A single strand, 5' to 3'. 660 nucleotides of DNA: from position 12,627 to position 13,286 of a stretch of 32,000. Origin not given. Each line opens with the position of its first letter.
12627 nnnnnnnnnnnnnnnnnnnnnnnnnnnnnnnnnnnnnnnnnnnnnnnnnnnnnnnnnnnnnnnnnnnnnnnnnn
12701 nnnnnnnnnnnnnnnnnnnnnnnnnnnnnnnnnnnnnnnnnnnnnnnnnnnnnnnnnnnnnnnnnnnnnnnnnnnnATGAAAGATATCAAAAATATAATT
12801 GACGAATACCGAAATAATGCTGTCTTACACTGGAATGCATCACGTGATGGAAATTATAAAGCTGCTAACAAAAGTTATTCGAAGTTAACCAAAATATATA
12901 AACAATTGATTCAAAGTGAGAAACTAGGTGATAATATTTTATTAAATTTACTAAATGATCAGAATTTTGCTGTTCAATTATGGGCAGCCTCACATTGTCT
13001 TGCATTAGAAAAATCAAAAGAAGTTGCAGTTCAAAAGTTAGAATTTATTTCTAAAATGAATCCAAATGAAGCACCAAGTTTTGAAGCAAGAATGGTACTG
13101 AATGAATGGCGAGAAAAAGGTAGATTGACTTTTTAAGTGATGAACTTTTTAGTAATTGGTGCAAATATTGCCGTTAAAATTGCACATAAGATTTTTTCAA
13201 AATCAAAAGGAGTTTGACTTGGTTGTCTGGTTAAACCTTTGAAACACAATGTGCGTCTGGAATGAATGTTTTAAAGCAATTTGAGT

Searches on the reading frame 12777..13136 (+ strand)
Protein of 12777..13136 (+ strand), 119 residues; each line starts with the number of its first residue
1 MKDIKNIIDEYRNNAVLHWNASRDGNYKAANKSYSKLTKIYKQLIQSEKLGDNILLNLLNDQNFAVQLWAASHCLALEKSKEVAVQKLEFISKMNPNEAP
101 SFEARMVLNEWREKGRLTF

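Call 9: search_protein_families(library=pfam, proteins=[window:12777-13136:+], max_evalue=0.01)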
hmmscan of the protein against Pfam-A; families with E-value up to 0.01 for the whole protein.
window:12777-13136:+ (119 aa): 1 family
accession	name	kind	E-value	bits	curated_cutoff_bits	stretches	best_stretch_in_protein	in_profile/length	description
PF09450.16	DUF2019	-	0.0049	17.2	23.3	1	21-92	17-86/105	Domain of unknown function (DUF2019)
